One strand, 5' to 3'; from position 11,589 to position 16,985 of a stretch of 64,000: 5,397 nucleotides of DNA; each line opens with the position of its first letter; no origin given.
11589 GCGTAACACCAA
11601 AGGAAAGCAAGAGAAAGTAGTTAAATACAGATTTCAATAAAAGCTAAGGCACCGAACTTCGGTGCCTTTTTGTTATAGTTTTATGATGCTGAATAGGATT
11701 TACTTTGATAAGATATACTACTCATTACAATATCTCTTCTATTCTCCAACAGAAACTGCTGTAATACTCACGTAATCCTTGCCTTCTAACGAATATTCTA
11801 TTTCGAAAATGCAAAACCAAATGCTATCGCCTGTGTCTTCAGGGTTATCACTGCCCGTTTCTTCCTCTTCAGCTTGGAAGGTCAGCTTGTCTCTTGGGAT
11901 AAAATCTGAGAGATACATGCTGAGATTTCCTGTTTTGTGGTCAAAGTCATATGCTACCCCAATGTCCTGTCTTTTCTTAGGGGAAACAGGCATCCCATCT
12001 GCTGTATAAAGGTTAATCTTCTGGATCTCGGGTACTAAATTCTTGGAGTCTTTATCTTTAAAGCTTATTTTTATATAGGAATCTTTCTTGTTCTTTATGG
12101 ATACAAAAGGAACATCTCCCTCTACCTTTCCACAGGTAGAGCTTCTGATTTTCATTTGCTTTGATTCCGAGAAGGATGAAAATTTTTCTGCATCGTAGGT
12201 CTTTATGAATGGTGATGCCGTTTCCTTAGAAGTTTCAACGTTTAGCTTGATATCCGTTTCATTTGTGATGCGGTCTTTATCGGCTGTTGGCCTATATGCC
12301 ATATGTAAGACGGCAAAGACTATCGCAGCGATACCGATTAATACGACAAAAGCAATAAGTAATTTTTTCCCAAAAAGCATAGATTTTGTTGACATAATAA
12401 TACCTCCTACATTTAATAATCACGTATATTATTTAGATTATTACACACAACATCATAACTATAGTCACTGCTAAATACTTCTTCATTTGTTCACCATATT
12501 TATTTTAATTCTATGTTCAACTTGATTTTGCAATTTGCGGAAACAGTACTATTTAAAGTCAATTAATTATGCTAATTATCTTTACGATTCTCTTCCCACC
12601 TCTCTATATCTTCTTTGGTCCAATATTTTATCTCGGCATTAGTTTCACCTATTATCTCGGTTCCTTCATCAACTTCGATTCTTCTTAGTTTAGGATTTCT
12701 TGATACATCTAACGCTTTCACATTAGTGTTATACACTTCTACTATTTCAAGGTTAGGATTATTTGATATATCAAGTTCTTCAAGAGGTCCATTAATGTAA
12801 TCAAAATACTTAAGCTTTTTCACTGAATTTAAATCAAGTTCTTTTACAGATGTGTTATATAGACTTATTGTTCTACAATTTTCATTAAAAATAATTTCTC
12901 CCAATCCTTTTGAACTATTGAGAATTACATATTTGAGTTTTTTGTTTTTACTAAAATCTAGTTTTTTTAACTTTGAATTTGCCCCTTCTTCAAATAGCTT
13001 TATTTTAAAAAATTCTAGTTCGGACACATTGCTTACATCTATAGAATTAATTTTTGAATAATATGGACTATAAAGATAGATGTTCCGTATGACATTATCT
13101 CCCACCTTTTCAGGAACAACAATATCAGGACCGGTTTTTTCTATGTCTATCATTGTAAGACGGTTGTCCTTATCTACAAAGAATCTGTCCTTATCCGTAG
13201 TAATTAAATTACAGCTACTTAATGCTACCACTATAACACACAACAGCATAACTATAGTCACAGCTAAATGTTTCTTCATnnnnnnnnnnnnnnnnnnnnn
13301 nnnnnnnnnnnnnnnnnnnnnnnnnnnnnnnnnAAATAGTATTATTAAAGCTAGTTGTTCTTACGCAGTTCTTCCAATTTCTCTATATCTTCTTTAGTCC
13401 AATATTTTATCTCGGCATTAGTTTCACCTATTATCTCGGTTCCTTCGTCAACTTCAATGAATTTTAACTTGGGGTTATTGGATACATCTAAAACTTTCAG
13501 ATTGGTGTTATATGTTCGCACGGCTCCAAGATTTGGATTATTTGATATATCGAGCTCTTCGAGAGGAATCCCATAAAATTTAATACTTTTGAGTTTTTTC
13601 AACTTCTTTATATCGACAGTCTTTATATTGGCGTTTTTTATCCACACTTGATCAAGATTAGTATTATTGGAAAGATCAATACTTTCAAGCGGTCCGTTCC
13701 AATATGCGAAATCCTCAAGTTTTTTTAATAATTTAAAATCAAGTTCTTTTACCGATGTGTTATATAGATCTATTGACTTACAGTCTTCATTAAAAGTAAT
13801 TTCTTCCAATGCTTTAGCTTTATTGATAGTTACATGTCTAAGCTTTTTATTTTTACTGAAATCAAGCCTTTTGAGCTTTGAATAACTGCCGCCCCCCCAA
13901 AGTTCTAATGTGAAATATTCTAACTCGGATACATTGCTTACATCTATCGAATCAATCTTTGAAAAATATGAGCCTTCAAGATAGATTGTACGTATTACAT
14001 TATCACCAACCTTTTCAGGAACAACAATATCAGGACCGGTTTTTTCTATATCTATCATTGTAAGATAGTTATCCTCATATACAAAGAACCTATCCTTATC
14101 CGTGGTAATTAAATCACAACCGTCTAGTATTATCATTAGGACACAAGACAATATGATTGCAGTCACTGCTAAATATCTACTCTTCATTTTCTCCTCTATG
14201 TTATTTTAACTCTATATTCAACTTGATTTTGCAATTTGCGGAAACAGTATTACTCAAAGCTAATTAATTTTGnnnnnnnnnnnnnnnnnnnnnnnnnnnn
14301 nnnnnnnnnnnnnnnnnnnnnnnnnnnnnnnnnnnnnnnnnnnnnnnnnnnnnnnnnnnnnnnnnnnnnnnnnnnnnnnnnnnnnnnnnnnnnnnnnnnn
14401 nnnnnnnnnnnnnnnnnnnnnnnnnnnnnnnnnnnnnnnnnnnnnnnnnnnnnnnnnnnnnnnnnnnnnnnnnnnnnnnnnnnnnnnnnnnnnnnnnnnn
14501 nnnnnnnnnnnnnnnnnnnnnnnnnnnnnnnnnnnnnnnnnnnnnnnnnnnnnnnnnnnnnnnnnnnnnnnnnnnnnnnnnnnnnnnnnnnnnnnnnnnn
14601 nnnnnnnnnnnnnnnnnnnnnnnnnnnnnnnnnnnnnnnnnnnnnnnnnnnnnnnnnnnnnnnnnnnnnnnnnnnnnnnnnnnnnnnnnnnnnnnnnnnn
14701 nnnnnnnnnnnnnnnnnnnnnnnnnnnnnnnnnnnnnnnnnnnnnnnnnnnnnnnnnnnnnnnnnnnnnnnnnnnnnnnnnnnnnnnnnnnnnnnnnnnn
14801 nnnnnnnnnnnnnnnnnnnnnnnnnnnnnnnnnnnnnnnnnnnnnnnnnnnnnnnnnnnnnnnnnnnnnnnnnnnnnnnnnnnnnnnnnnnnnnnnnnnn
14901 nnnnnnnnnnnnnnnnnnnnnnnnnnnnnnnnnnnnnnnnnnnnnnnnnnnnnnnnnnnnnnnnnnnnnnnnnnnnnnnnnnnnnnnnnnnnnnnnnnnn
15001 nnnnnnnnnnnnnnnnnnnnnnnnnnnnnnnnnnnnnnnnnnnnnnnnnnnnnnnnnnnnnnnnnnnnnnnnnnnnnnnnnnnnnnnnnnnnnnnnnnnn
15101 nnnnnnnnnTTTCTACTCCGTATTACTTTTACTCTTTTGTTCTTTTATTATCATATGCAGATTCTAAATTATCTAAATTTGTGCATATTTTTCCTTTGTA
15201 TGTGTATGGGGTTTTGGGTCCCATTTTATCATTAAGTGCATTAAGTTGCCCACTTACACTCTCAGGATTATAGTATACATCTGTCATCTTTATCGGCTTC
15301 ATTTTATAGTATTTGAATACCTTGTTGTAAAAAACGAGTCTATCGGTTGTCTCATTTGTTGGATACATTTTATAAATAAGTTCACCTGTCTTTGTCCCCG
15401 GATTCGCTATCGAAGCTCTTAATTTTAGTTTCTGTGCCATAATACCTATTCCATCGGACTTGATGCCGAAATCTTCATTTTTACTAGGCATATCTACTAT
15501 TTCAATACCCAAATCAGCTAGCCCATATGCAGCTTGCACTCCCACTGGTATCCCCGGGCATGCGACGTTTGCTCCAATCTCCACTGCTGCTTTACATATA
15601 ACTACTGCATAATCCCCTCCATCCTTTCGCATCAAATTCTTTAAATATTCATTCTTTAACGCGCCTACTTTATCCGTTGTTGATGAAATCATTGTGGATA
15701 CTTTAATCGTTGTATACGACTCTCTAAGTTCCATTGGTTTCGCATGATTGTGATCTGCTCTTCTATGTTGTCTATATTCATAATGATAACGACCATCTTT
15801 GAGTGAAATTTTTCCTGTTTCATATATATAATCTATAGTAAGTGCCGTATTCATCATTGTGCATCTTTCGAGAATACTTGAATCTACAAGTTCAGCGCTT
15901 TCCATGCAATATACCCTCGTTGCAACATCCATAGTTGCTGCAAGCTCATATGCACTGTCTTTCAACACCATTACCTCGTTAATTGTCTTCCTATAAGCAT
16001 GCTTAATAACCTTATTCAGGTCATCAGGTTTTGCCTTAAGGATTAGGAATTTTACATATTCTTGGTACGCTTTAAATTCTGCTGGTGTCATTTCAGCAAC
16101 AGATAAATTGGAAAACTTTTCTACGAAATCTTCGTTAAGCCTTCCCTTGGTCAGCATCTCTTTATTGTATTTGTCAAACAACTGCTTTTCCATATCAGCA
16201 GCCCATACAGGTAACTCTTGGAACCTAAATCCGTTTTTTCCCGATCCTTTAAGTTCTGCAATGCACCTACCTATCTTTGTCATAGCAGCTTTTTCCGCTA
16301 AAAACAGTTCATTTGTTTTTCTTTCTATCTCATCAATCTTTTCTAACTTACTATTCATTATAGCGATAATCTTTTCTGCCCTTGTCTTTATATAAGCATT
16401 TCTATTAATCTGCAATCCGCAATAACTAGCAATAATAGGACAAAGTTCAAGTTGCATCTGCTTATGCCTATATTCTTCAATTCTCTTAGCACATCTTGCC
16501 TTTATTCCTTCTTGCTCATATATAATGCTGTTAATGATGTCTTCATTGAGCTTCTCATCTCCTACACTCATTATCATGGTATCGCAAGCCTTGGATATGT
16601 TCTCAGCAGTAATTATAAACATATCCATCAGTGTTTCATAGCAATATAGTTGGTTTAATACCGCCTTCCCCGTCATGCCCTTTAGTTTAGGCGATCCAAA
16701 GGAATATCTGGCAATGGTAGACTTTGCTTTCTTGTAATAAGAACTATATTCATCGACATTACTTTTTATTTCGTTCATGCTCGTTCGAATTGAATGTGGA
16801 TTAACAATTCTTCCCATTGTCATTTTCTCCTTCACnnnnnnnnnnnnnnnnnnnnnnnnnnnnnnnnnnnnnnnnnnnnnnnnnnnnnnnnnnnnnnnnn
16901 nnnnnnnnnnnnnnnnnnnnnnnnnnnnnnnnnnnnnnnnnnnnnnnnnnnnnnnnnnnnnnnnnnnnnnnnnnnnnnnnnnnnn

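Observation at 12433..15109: Tandem array of three diversified LRR lipoproteins plus a 5' gene remnant immediately downstream of the toxin: candidate surface-exposed immunity proteins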

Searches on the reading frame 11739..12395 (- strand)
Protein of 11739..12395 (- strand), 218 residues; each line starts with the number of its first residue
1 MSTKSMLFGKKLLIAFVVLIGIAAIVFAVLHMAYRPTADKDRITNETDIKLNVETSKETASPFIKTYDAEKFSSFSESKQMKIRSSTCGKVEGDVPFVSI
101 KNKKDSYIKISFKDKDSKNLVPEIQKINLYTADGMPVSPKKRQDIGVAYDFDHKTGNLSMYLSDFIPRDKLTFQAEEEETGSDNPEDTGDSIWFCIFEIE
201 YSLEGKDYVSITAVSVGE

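Call 5: search_protein_families(library=pfam, proteins=[window:11739-12395:-], max_evalue=0.1)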
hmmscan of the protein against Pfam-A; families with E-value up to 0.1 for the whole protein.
window:11739-12395:- (218 aa): 0 families

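Call 12: search_protein_families(library=ncbifam, proteins=[window:11739-12395:-], max_evalue=0.1)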
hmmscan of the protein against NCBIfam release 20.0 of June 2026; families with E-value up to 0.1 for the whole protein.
window:11739-12395:- (218 aa): 0 families
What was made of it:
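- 11739..12395 (-): 218-aa membrane-anchored protein of unknown function at the end of the operon. Present in only some strains, so it is not the obligate toxin partner. No Pfam or NCBIfam hit (calls 5, 12).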

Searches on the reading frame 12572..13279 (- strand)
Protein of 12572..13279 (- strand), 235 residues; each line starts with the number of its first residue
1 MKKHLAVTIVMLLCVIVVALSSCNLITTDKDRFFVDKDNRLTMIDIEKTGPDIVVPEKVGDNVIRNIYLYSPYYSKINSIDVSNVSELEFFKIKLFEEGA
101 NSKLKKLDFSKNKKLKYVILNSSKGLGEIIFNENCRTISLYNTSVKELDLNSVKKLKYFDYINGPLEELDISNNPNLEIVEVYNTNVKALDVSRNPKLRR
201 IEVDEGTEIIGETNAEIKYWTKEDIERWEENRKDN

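Call 5: search_protein_families(library=pfam, proteins=[window:12572-13279:-], max_evalue=0.1)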
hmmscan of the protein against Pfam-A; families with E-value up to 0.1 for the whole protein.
window:12572-13279:- (235 aa): 6 families
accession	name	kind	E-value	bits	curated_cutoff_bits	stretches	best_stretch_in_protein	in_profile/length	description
PF13516.12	LRR_6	-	2.5e-05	24.4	23.4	0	183-195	1-13/24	Leucine Rich repeat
PF00560.39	LRR_1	-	0.00073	19.6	20.6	0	166-177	2-13/23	Leucine Rich Repeat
PF12799.13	LRR_4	-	0.0028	18.3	27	0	166-202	3-40/44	Leucine Rich repeats (2 copies)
PF02226.22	Pico_P1A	-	0.031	14.8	21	1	78-112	14-48/68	Picornavirus coat protein (VP4)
PF08309.17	LVIVD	-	0.038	13.8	20.2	0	169-185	26-42/42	LVIVD repeat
PF02938.19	GAD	-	0.067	13.9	23.4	0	184-223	8-48/95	GAD domain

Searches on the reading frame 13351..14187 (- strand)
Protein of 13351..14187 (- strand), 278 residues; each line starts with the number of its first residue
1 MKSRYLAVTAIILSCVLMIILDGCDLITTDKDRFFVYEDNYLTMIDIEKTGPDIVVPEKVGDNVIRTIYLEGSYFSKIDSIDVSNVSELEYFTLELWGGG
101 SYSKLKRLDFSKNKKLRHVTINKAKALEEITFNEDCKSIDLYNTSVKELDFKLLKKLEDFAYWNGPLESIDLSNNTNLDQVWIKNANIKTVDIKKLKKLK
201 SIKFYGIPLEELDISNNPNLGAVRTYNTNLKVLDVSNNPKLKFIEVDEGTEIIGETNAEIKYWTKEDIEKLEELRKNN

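Call 5: search_protein_families(library=pfam, proteins=[window:13351-14187:-], max_evalue=0.1)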
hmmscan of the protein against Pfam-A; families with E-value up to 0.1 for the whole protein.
window:13351-14187:- (278 aa): 7 families
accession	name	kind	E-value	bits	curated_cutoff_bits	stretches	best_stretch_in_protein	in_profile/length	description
PF12799.13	LRR_4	-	3.1e-06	27.7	27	1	209-244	3-39/44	Leucine Rich repeats (2 copies)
PF00560.39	LRR_1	-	4.6e-06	26.2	20.6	0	209-220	2-13/23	Leucine Rich Repeat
PF13306.12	LRR_5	-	6.8e-06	26.4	27.7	2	126-217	12-111/127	BspA type Leucine rich repeat region (6 copies)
PF23952.1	LRR_EndoS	-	3.5e-05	24.4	27.9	1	114-217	45-116/116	Endo-beta-N-acetylglucosaminidase EndoS LRR domain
PF13516.12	LRR_6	-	0.00074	19.8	23.4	0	226-238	1-13/24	Leucine Rich repeat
PF13855.12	LRR_8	-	0.019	15.2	27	0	209-245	3-41/61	Leucine rich repeat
PF05768.20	Glrx-like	-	0.057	14.2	26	0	205-238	27-58/77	Glutaredoxin-like domain (DUF836)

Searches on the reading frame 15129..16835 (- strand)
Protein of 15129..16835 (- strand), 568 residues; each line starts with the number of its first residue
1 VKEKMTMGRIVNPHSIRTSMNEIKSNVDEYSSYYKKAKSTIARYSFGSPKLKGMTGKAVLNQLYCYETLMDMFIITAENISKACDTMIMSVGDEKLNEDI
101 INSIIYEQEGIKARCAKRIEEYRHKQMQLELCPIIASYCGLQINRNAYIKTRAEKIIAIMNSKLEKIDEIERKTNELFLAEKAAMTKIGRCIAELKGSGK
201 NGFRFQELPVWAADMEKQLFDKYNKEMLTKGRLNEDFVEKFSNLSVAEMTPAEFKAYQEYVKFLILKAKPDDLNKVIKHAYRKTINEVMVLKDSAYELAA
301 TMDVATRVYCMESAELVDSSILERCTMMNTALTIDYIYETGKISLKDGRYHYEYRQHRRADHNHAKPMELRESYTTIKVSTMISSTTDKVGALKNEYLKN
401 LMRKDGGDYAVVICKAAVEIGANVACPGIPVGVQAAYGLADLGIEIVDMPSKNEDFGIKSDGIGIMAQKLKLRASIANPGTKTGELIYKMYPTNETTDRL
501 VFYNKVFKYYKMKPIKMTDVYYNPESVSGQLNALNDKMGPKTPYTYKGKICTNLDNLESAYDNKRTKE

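Call 5: search_protein_families(library=pfam, proteins=[window:15129-16835:-], max_evalue=0.1)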
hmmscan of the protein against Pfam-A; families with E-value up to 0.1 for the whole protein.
window:15129-16835:- (568 aa): 1 family
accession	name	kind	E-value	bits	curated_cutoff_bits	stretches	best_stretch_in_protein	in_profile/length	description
PF04740.18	LXG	-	2.1e-05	24.9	26.5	1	15-201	7-195/202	LXG domain of WXG superfamily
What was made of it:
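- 15129..16835 (-): LXG-type polymorphic toxin (568 aa from GTG; called as 562-564 aa from internal ATGs in other strains). It has a conserved N-terminal secretion region and a divergent C-terminal domain of unknown type from about residue 320. Pfam LXG E 2.1e-5, 24.9 bits, just under the 26.5 cut-off (call 5).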

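Call 12: search_protein_families(library=ncbifam, proteins=[window:15129-16835:-], max_evalue=0.1)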
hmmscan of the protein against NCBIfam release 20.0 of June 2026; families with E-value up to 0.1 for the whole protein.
window:15129-16835:- (568 aa): 1 family
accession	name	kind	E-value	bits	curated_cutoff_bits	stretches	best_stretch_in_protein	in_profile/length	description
NF011680.0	PRK15100.1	equivalog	0.077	12.8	300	0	123-157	77-111/222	cystine ABC transporter permease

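Call 13: search_solved_structures(query=window:15129-16835:-, max_evalue=1)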
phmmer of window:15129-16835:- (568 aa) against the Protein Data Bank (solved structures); distinct sequences matched with E-value up to 1: 0.

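Call 63: find_homologous_proteins(query=window:15129-16835:-, max_evalue=0.001)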
Query window:15129-16835:- (568 aa): 192 proteins with E <= 0.001 among 6807 candidates; the best 120 are listed.
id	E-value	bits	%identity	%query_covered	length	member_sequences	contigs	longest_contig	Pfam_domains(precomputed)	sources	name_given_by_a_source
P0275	0.0e+0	1258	99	99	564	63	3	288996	-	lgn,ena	-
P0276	0.0e+0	1205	95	99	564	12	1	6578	-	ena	-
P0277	0.0e+0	1197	96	99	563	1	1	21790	-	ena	-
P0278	0.0e+0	1197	96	99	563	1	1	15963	-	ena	-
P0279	0.0e+0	1196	96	99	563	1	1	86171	-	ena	-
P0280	0.0e+0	1194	95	99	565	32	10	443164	-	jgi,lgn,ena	jgi:hypothetical protein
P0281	0.0e+0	1194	95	99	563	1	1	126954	-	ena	-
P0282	0.0e+0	1194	96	98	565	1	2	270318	-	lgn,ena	-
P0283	0.0e+0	1192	95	99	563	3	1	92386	-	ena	-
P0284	0.0e+0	1188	95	99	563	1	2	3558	-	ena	-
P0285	0.0e+0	1182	94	99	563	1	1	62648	-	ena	-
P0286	0.0e+0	1170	93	99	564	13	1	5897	-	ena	-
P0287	0.0e+0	1100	88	99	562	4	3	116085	-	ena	-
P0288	0.0e+0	1053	86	99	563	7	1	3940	-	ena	-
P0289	7.8e-289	977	82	95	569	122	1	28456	-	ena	-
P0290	6.2e-276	934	77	99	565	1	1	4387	PF04740.19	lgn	-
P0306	8.4e-268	908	75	99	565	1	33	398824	-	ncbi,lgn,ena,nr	ncbi:MAG: hypothetical protein HXL75_06575 [[Eubacterium] sulci]|nr:hypothetical protein [[Eubacteri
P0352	3.5e-265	899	75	99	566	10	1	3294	-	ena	-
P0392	1.8e-261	887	74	99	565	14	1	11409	-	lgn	-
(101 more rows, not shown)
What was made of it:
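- Tried and rejected: The full-length query found 192 (call 63).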

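Call 65: find_encoding_contigs(protein=P0306, flank=6000, max_places=5)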
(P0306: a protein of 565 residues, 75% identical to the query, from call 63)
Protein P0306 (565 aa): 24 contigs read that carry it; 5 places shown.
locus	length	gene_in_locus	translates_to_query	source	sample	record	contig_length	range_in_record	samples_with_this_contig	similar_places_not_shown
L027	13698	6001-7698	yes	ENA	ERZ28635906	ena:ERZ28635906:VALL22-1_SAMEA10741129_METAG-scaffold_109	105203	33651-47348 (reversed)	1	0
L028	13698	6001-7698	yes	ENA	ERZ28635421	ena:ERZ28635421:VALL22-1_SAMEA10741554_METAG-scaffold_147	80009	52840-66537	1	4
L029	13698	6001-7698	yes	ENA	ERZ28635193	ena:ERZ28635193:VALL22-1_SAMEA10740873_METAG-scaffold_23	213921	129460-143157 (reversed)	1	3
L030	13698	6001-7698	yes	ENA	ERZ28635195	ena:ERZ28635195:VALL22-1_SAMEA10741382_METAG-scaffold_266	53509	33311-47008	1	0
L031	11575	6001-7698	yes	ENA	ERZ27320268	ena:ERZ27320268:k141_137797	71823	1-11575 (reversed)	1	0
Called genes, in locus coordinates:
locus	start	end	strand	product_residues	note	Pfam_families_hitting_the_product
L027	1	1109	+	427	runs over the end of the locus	PF10140:YukC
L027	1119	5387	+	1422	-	PF13401:AAA_22 (faint), PF01580:FtsK_SpoIIIE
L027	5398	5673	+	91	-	-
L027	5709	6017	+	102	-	-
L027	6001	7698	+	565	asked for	-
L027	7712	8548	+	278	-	PF23952:LRR_EndoS (faint)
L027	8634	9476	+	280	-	-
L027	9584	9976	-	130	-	PF03061:4HBT (weak)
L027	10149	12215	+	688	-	PF26370:KDD_N, PF00158:Sigma54_activat, PF14532:Sigma54_activ_2, PF07724:AAA_2 (weak), PF07728:AAA_5 (faint), PF25601:AAA_lid_14, PF18024:HTH_50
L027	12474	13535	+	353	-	PF26370:KDD_N, PF00107:ADH_zinc_N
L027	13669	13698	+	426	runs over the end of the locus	PF04055:Radical_SAM, PF12544:LAM_C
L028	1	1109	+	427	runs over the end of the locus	PF10140:YukC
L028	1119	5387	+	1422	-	PF13401:AAA_22 (faint), PF01580:FtsK_SpoIIIE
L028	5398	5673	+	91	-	-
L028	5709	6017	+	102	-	-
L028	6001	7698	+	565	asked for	-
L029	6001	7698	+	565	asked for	-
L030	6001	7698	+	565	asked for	-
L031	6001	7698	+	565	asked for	-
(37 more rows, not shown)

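Call 66: find_encoding_contigs(protein=P0289, flank=5000, max_places=3)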
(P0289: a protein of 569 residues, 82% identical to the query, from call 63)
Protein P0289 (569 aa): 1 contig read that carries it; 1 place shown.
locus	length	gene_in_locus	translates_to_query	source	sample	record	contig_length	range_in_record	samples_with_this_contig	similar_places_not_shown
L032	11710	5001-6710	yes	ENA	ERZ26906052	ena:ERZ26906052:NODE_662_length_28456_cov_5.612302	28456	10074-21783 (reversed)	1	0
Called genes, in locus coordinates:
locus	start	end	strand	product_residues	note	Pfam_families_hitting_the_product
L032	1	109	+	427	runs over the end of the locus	PF10140:YukC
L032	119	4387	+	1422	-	PF13401:AAA_22 (faint), PF01580:FtsK_SpoIIIE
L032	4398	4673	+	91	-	-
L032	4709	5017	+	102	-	-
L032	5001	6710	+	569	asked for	-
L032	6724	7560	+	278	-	-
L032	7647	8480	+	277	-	PF00560:LRR_1 (faint), PF12799:LRR_4 (faint), PF23952:LRR_EndoS (faint)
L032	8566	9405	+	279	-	-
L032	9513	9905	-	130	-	PF03061:4HBT (weak)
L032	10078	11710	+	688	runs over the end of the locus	PF26370:KDD_N, PF00158:Sigma54_activat, PF14532:Sigma54_activ_2, PF07724:AAA_2 (weak), PF07728:AAA_5 (faint), PF25601:AAA_lid_14, PF18024:HTH_50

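Call 67: find_encoding_contigs(protein=P0392, flank=5000, max_places=3)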
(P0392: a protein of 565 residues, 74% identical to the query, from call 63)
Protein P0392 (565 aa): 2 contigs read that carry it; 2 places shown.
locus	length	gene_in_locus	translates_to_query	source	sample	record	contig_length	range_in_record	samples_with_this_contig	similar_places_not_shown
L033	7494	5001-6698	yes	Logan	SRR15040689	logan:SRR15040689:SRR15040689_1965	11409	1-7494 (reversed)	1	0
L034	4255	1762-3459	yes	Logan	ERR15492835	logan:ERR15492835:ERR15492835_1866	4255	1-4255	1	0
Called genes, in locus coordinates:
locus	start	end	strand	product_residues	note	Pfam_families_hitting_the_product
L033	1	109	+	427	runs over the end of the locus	PF10140:YukC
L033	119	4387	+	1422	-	PF13401:AAA_22 (faint), PF01580:FtsK_SpoIIIE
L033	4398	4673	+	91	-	-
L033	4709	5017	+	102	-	-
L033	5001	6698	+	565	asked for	-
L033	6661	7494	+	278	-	?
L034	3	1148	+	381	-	?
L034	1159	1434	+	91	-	-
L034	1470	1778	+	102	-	-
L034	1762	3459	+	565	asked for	-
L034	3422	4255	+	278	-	?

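Call 68: find_encoding_contigs(protein=P0290, flank=5000, max_places=3)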
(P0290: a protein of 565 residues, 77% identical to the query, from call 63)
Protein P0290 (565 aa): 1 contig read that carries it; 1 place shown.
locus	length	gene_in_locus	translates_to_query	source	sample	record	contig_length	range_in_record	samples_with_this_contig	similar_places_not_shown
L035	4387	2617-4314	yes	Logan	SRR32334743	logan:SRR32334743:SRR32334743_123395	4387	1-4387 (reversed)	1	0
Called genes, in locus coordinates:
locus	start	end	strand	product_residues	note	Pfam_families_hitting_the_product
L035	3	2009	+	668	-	?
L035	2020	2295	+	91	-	-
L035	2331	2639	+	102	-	-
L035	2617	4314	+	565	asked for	PF04740:LXG (faint)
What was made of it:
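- On T7SSb LXG polymorphic toxin-immunity module: One allele (P0290) has a precomputed LXG hit (calls 63, 68).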

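Call 69: find_encoding_contigs(protein=P0288, flank=5000, max_places=3)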
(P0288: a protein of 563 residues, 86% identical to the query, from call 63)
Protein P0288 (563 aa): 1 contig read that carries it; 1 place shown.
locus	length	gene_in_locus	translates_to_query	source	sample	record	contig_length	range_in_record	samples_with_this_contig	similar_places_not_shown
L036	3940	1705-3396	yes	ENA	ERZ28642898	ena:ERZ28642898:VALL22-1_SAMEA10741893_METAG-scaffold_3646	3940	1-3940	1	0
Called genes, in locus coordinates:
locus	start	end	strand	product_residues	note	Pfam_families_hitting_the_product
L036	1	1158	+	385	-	?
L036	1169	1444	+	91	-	-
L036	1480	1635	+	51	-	-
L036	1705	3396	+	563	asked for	-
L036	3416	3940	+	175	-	?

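Call 70: find_encoding_contigs(protein=P0352, flank=5000, max_places=3)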
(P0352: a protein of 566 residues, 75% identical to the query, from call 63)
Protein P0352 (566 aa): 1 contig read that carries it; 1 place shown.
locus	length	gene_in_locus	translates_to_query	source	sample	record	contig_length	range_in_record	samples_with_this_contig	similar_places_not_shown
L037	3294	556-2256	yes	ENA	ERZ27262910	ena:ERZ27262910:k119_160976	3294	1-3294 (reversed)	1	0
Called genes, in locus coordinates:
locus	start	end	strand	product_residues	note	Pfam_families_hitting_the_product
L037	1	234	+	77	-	?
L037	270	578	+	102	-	-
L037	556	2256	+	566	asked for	-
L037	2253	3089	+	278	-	PF12799:LRR_4 (faint)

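Call 89: find_related_loci(query=A6, collection=metagenome_contigs, flank=4000)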
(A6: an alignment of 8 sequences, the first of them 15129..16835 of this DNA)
Query A6 (568 aa) in metagenome_contigs; peptide patterns used: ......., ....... (x = any residue, [..] = any of these).
599 stretches matched a pattern (row limit reached: there are more); 14 encode a relative of the query (tblastn E <= 1e-3); 14 distinct loci.
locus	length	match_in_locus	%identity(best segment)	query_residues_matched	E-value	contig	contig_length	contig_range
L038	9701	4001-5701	100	2-568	0e+0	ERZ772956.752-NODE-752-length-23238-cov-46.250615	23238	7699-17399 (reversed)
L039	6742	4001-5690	96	1-568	0e+0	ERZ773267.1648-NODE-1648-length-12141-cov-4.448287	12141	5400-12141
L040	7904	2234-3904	80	5-561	0e+0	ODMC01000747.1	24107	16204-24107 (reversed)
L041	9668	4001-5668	76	5-561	0e+0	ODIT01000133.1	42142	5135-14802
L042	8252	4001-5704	75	2-568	0e+0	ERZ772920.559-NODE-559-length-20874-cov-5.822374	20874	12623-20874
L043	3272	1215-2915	75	1-568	0e+0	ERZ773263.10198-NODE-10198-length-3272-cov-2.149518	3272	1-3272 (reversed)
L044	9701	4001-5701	74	2-563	0e+0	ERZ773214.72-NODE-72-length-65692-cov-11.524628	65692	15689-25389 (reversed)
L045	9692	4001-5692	74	5-563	0e+0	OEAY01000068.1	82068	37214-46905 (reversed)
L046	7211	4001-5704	74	2-568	0e+0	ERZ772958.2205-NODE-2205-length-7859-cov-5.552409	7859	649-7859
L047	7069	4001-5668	74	5-561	0e+0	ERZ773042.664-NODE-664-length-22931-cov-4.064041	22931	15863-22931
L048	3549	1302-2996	71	2-562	0e+0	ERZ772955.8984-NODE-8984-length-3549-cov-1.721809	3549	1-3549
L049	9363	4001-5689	70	2-563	0e+0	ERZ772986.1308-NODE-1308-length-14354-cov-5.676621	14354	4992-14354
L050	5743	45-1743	81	2-568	0e+0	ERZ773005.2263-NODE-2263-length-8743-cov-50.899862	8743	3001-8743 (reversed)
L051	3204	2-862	52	281-568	8e-87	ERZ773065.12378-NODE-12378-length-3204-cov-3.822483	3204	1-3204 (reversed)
